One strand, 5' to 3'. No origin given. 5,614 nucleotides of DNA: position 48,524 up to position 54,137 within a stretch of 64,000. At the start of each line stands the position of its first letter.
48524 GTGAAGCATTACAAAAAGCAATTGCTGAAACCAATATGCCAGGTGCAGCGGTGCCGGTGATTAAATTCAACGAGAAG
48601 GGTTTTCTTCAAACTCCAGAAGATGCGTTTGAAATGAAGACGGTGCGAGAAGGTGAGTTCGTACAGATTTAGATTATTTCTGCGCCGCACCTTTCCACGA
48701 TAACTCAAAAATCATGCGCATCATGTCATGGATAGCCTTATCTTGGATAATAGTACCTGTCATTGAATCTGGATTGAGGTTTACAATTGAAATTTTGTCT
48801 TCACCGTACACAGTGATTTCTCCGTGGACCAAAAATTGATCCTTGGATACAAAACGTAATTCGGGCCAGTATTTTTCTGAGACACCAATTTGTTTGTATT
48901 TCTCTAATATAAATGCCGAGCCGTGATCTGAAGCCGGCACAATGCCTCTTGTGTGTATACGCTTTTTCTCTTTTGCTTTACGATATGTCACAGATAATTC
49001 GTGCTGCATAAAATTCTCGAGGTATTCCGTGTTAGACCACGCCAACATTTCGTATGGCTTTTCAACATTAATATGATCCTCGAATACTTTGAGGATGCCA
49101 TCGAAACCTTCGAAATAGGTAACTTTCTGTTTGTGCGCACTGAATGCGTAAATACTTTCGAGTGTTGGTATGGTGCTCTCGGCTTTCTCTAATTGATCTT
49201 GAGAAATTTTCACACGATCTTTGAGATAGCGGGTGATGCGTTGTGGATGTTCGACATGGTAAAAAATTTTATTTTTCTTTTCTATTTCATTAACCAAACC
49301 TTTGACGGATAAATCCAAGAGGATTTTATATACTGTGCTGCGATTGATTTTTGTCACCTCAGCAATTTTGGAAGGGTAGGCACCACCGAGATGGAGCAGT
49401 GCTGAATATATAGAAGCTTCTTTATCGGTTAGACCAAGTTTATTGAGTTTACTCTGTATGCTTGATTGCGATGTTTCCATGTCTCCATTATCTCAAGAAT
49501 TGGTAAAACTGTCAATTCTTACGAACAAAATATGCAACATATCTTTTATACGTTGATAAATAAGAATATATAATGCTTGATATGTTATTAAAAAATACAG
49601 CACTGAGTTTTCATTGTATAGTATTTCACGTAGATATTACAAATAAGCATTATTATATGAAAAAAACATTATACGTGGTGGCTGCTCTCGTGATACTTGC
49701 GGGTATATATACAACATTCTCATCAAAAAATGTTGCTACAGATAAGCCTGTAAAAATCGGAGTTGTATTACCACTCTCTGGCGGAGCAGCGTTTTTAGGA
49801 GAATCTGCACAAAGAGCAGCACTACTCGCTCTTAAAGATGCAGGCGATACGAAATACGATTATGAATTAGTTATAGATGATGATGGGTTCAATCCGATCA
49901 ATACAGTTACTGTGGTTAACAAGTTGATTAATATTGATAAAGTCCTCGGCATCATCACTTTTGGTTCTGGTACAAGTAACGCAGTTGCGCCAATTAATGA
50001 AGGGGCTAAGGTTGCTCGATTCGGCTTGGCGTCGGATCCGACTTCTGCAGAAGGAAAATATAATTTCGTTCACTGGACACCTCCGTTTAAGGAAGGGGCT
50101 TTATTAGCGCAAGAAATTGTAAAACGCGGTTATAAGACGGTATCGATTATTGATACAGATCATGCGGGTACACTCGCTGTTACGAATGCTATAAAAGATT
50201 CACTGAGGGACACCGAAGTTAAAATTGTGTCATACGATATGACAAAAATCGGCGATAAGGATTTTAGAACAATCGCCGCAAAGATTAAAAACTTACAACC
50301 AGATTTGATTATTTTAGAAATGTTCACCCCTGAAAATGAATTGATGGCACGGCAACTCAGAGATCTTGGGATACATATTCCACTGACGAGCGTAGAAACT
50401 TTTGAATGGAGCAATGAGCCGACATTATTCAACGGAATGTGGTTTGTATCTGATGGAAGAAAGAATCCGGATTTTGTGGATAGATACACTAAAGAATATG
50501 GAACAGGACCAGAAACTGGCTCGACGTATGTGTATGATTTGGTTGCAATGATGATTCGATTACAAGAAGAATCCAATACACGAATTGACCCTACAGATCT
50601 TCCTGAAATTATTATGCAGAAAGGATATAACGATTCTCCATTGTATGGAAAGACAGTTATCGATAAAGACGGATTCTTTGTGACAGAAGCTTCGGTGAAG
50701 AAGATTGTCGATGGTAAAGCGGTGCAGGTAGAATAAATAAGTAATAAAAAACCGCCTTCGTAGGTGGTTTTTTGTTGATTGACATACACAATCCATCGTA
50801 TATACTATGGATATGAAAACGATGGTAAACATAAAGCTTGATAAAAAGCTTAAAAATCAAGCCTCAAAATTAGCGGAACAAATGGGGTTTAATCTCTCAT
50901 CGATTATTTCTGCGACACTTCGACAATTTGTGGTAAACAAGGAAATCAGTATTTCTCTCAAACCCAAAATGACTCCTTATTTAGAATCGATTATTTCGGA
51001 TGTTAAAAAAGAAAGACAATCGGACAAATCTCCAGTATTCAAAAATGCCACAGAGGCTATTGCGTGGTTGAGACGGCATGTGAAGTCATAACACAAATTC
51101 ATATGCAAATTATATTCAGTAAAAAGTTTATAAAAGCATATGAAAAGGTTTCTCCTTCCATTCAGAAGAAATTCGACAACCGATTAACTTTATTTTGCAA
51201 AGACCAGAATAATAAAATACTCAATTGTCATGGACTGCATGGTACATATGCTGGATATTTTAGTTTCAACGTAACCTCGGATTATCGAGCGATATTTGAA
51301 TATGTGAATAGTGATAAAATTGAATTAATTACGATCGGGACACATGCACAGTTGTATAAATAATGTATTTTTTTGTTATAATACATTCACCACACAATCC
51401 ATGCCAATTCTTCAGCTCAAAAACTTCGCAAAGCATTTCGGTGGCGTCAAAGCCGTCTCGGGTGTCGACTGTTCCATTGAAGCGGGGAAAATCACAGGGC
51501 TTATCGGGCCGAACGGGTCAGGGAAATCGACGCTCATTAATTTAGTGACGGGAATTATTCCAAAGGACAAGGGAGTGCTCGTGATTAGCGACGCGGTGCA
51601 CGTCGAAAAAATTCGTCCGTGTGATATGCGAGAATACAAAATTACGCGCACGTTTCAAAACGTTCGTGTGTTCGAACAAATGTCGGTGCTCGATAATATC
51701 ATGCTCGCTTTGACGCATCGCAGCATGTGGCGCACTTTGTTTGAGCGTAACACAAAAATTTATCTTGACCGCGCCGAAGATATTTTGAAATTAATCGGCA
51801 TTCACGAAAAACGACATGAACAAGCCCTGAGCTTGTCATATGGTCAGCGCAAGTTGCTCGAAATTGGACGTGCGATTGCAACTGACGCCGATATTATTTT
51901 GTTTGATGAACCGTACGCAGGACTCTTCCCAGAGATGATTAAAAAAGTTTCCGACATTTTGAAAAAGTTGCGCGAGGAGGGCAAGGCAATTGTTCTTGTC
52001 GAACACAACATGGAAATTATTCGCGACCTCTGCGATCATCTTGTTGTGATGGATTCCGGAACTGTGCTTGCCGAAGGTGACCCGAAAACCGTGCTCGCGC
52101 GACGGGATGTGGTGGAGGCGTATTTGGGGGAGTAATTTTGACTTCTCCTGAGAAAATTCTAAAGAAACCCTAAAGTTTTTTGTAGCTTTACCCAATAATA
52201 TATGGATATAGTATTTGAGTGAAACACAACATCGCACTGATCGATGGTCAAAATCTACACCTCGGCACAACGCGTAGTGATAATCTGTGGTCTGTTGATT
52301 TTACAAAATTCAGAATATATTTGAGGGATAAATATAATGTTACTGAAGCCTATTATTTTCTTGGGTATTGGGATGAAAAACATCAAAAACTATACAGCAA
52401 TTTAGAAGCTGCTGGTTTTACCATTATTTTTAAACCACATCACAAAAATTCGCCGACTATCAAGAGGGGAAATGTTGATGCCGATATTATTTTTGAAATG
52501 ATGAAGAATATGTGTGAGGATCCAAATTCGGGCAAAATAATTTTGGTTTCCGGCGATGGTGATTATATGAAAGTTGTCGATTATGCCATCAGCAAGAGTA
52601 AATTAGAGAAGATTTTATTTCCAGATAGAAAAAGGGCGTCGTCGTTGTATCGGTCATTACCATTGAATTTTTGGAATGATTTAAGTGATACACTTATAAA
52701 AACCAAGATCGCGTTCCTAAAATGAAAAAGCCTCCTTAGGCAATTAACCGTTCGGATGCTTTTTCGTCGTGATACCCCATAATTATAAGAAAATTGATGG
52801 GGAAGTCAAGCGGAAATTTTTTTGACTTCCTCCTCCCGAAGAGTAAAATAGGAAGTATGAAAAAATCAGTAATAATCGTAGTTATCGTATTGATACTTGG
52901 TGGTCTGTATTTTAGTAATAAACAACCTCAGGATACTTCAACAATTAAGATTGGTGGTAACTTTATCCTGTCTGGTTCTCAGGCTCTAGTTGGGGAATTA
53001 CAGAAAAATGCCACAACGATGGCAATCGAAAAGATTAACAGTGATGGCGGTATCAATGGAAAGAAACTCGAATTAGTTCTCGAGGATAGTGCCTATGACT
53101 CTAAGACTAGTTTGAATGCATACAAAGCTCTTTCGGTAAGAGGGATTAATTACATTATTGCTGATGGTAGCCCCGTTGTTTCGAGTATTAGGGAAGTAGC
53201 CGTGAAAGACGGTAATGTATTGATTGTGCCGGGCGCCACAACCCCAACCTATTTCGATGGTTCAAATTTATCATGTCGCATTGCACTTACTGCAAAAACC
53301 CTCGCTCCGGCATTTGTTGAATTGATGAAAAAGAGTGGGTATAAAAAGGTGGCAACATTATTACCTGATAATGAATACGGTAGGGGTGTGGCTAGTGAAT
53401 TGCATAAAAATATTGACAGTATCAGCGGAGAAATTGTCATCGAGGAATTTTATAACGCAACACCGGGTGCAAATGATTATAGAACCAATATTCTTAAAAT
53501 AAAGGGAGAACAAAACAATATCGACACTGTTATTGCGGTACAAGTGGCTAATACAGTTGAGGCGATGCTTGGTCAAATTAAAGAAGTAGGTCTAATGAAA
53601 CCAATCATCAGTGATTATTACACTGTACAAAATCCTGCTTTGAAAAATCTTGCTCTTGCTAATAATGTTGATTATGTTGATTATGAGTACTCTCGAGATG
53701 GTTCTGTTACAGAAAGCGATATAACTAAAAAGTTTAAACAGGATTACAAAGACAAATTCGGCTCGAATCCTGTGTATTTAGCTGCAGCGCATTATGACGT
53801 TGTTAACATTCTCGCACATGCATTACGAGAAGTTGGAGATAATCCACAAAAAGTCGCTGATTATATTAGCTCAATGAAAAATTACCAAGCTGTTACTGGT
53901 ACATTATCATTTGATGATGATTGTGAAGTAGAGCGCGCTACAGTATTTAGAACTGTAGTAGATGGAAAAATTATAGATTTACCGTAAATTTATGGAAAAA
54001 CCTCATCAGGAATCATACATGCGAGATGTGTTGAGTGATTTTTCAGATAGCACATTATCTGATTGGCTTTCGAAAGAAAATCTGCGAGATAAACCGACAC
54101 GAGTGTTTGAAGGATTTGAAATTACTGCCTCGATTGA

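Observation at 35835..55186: One HAAT (liv-type) ABC transporter 'exploded' over 19 kb, with 7 paralogous binding proteins each wired to its own TrmB-family regulator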

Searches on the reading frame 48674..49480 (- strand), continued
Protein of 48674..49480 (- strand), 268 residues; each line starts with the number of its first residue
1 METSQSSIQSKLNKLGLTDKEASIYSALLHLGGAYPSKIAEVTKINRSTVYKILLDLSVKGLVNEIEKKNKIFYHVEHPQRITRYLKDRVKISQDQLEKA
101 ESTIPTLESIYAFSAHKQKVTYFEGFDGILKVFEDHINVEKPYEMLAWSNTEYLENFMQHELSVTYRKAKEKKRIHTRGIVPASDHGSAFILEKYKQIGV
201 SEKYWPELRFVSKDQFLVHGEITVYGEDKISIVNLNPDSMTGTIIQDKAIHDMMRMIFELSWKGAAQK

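Call 26: predict_structure(alignment_id=A3)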
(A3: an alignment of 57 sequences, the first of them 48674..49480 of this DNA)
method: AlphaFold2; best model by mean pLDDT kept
length: 268 residues; sequences in the alignment: 57
mean_pLDDT: 91.4   pTM: 0.59
mean pLDDT of the five models: 91.4, 90.2, 90.1, 89.7, 89.1
residues with pLDDT >= 90: 203; 70-90: 54; 50-70: 11; < 50: 0
segments of 3 or more residues with pLDDT < 50: none
pLDDT, mean of each block of 10 residues (from residue 1): 77 94 96 96 97 96 95 94 91 93 86 73 96 96 96 83 92 97 78 88 94 89 97 93 96 98 86
secondary structure, 60 per line:
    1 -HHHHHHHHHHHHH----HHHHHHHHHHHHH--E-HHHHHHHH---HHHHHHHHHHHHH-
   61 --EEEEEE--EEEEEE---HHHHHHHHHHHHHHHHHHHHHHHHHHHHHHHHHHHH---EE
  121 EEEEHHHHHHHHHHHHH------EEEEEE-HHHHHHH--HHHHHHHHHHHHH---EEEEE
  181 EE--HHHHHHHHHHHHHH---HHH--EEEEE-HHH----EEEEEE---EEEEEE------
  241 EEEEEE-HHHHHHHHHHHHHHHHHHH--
elements in order: H2-14 H19-31 H36-43 H47-59 E63-68 E71-76 H80-115 E119-124 H125-137 E144-149 H151-157 H160-172 E176-182 H185-198 E207-211 E220-225 E229-234 E241-246 H248-266
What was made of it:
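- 48674..49480 (-): REG5, TrmB-like regulator and the best conserved class. AF2 pLDDT 91 (call 26).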

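Call 37: search_protein_families(library=pfam, alignment_id=A4, max_evalue=0.001)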
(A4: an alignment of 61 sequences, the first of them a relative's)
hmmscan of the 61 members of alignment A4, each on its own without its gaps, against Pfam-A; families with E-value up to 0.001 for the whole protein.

A. member 1, L003:9380-9787:- (135 aa): 0 families

B. families by the number of members that match (of 61 scanned): 37 families (the first 25 are shown)
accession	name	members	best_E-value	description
PF04055.27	Radical_SAM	8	8.5e-17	Radical SAM superfamily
PF02310.24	B12-binding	5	1.1e-11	B12 binding domain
PF00266.25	Aminotran_5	4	6.3e-113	Aminotransferase class-V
PF00155.27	Aminotran_1_2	4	1.4e-08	Aminotransferase class I and II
PF01053.26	Cys_Met_Meta_PP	4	3e-07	Cys/Met metabolism PLP-dependent enzyme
PF01041.23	DegT_DnrJ_EryC1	3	5e-08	DegT/DnrJ/EryC1/StrS aminotransferase family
PF14882.11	INT_rpt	1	2.6e-64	Integrase repeat unit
PF02592.20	Vut_1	1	9.5e-36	Putative vitamin uptake transporter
PF04851.21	ResIII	1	6.4e-33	Type III restriction enzyme, res subunit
PF03372.29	Exo_endo_phos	1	6.4e-32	Endonuclease/Exonuclease/phosphatase family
PF09084.16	NMT1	1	2.3e-27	NMT1/THI5 like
PF13379.11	NMT1_2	1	1.8e-21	NMT1-like family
PF00497.25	SBP_bac_3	1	7.6e-19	Bacterial extracellular solute-binding proteins, family 3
PF13649.12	Methyltransf_25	1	1.3e-16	Methyltransferase domain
PF00730.31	HhH-GPD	1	2.4e-16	HhH-GPD superfamily base excision DNA repair protein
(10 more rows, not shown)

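Call 48: search_protein_families(library=ncbifam, proteins=[window:48674-49480:-], max_evalue=0.001)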
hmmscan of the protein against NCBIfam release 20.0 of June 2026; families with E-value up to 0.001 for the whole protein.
window:48674-49480:- (268 aa): 5 families
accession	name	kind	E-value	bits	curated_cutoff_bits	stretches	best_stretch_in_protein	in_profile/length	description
NF047390.1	TransRegTrmBL1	equivalog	1.1e-07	31.1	650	1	7-156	5-148/341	HTH-type sugar sensing transcriptional regulator TrmBL1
NF040851.1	tran_reg_TrmB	equivalog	2e-06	27.2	600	1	6-155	5-145/338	HTH-type sugar-sensing transcriptional regulator TrmB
TIGR01884.1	cas_HTH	subfamily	9.7e-06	25.1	60.2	1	6-73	129-196/202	CRISPR-associated CARF protein Csa3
NF053606.1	Sta1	subfamily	8.8e-05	22.5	80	1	16-71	17-72/100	Sta1 family transcriptional regulator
NF047392.1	TransRegTrmBHalo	equivalog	0.00085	18.4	500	0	7-157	8-147/349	HTH-type sugar sensing transcriptional regulator TrmB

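Call 68: search_protein_families(library=pfam, proteins=[L003:9380-9787:-], max_evalue=0.01)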
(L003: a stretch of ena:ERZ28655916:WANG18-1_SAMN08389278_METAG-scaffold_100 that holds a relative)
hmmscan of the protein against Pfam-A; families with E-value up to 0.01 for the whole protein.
L003:9380-9787:- (135 aa): 0 families

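Call 90: search_protein_representatives(alignment_id=A3)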
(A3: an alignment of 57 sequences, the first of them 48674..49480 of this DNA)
Query: 57 sequences, 267 profile positions. Proteins with E-value up to 0.001 (for the whole library): 17824; up to 1e-10: 9950; up to 1e-30: 1513. The best 150 are listed.
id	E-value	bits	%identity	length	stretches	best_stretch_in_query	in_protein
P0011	1.1e-122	425.3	-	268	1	3-265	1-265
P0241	7.6e-109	379.9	-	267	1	1-266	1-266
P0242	2.3e-98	345.6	-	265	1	1-264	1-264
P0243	3.0e-96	338.6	-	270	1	4-263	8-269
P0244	3.2e-94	331.9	-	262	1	7-261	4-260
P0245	1.6e-90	319.8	-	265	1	5-264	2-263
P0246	9.1e-89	314.1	-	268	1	6-264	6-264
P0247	1.6e-86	306.7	-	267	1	4-264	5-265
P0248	3.3e-85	302.4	-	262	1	8-264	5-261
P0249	2.3e-83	296.3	-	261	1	6-263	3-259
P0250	3.4e-83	295.8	-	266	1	5-261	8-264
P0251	4.1e-82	292.2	-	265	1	5-265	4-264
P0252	2.1e-81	289.9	-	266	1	6-264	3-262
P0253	3.7e-81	289.1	-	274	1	7-263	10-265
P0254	6.0e-81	288.4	-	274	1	3-264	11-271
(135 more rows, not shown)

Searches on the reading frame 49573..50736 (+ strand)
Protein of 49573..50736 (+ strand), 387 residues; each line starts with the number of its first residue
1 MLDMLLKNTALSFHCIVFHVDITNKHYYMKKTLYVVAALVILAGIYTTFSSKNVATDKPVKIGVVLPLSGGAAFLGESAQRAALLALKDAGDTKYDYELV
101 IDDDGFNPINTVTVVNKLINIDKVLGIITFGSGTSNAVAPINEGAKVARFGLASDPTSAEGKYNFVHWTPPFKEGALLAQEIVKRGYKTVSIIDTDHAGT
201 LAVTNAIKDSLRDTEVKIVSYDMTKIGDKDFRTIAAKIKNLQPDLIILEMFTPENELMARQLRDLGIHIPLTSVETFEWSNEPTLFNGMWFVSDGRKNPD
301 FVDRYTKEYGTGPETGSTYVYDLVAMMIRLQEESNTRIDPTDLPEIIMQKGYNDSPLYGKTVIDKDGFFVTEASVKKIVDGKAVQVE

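Call 4: search_protein_families(library=pfam, proteins=[window:49573-50736:+], max_evalue=0.01)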
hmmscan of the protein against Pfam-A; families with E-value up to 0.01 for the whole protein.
window:49573-50736:+ (387 aa): 3 families
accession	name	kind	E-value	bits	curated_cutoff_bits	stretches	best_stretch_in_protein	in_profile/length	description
PF13458.12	Peripla_BP_6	-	4.5e-37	128.9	31.7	1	59-379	1-339/343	Periplasmic binding protein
PF13433.12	Peripla_BP_5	-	4.8e-07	29.6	27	1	60-276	1-225/363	Periplasmic binding protein domain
PF01094.35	ANF_receptor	-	1.2e-05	25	25.4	1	82-254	5-189/353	Receptor family ligand binding region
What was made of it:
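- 49657..50736 (+): SBP6, partner of REG5. Peripla_BP_6 E 5e-37 (call 4).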

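Call 48: search_protein_families(library=ncbifam, proteins=[window:49657-50736:+], max_evalue=0.001)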
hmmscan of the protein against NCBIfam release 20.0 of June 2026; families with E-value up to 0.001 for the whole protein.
window:49657-50736:+ (359 aa): 2 families
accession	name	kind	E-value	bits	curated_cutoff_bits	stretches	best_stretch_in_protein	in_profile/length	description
NF011933.0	PRK15404.1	subfamily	7.8e-18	64.7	477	1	14-242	10-245/370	high-affinity branched-chain amino acid ABC transporter substrate-binding protein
TIGR03407.1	urea_ABC_UrtA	exception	7.9e-07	28.3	492.75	1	32-246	1-223/361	urea ABC transporter substrate-binding protein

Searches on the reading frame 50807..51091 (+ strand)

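Call 68: search_protein_families(library=pfam, proteins=[window:50807-51091:+], max_evalue=0.01)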
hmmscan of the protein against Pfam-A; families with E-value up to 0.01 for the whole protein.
window:50807-51091:+ (94 aa): 2 families
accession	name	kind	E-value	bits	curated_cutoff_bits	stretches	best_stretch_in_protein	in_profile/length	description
PF04221.18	RelB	-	7.2e-06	26.3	22.4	1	5-53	2-50/82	RelB antitoxin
PF19891.5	DUF6364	-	5.2e-05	24.1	27.3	1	3-73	1-58/70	Family of unknown function (DUF6364)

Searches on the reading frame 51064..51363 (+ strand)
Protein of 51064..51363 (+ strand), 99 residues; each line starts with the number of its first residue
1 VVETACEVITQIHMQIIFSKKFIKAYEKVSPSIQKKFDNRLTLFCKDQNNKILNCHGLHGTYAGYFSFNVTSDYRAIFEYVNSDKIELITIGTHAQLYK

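Call 68: search_protein_families(library=pfam, proteins=[window:51064-51363:+], max_evalue=0.01)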
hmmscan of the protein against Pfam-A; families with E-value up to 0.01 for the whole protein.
window:51064-51363:+ (99 aa): 4 families
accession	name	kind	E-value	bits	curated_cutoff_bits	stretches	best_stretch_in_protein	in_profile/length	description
PF15738.11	YafQ_toxin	-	6.1e-06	26.9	30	1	15-98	2-87/88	Bacterial toxin of type II toxin-antitoxin system, YafQ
PF05016.21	ParE_toxin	-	0.00012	23.1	23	1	16-98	1-89/89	ParE toxin of type II toxin-antitoxin system, parDE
PF05015.19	HigB-like_toxin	-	0.0011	19.8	27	1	26-85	18-83/91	RelE-like toxin of type II toxin-antitoxin system HigB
PF15781.12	ParE-like_toxin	-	0.0073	16.7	28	0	18-99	3-84/87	ParE-like toxin of type II bacterial toxin-antitoxin system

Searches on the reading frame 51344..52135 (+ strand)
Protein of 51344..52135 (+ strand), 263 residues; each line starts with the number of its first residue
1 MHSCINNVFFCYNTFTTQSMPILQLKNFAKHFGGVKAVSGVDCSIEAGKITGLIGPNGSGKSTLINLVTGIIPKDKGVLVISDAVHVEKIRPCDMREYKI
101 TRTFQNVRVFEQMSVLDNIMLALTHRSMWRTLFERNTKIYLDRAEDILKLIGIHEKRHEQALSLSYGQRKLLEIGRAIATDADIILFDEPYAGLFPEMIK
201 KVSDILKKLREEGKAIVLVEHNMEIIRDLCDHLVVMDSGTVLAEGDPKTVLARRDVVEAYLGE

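Call 6: search_protein_families(library=pfam, proteins=[window:51344-52135:+], max_evalue=0.01)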
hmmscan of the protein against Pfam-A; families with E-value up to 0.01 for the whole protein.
window:51344-52135:+ (263 aa): 7 families
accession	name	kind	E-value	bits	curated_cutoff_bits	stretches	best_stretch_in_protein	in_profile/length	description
PF00005.33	ABC_tran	-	1.4e-26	94.2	25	1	39-191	2-136/137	ABC transporter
PF13304.12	AAA_21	-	4e-11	44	27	2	160-226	234-303/304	AAA domain, putative AbiEii toxin, Type IV TA system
PF13175.12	AAA_15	-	1.1e-06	29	32.1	0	171-222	318-370/374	AAA ATPase domain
PF12399.14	BCA_ABC_TP_C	-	1.2e-05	25.2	25.5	1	241-263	2-24/27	Branched-chain amino acid ATP-binding cassette transporter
PF02463.25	SMC_N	-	2.3e-05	24.4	40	1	49-219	25-196/220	RecF/RecN/SMC N terminal domain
PF13476.12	AAA_23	-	7.3e-05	23.9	27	1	23-69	2-40/201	AAA domain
PF13555.12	AAA_29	-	0.00031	20.9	27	1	43-65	17-39/61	P-loop containing region of AAA domain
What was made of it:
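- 51401..52135 (+): livG-type ATPase. ABC_tran and BCA_ABC_TP_C (call 6).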

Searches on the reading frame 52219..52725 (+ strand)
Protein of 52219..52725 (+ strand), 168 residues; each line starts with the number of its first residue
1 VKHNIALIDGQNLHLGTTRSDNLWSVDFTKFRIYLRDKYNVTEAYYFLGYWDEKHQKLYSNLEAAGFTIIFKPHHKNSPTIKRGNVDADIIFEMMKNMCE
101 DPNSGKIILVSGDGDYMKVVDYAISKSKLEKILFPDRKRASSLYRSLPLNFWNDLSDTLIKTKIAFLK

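Call 6: search_protein_families(library=pfam, proteins=[window:52219-52725:+], max_evalue=0.01)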
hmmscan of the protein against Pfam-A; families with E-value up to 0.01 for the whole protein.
window:52219-52725:+ (168 aa): 1 family
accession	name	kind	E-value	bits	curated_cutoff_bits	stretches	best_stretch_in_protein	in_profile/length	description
PF01936.24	NYN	-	6.7e-16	59.5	24.2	1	7-145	5-136/145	NYN domain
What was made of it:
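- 52219..52725 (+): NYN2, second NYN-domain gene. PF01936 E 7e-16 (call 6).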

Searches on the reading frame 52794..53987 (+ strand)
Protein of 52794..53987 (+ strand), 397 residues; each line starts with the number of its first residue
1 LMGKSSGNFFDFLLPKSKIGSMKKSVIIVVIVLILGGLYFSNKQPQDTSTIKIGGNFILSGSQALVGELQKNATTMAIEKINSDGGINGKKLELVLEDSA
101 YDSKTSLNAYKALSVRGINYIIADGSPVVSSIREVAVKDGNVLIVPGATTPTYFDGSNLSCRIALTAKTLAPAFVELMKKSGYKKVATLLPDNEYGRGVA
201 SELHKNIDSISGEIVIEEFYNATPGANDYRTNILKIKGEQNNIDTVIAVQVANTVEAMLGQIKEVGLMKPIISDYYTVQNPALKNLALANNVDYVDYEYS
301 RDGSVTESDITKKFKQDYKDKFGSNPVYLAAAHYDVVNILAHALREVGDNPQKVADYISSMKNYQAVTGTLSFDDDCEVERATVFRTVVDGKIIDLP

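Call 4: search_protein_families(library=pfam, proteins=[window:52794-53987:+], max_evalue=0.01)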
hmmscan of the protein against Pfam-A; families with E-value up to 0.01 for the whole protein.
window:52794-53987:+ (397 aa): 4 families
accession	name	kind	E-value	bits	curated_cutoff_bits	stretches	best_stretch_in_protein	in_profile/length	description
PF13458.12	Peripla_BP_6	-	3.9e-43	148.9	31.7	1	50-389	1-339/343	Periplasmic binding protein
PF01094.35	ANF_receptor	-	1.2e-28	100.6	25.4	1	71-380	3-341/353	Receptor family ligand binding region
PF13433.12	Peripla_BP_5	-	1.4e-16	61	27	1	51-375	1-322/363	Periplasmic binding protein domain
PF04348.19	LppC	-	0.00026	20.2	28.8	0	156-246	319-409/563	LppC putative lipoprotein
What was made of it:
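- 52854..53987 (+): SBP7; no regulator; tightly packed with CUP2 and livF. Peripla_BP_6 E 4e-43 (call 4).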

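Call 48: search_protein_families(library=ncbifam, proteins=[window:52854-53987:+], max_evalue=0.001)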
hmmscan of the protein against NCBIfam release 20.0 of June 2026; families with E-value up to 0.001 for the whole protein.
window:52854-53987:+ (377 aa): 3 families
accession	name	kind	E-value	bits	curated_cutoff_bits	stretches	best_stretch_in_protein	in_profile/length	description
NF011933.0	PRK15404.1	subfamily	3.2e-28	98.9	477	1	26-360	22-351/370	high-affinity branched-chain amino acid ABC transporter substrate-binding protein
TIGR03407.1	urea_ABC_UrtA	exception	2.6e-15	56.2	492.75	1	31-356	1-326/361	urea ABC transporter substrate-binding protein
TIGR03669.1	urea_ABC_arch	equivalog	2.6e-11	43.1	494.8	1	40-355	10-322/375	urea ABC transporter substrate-binding protein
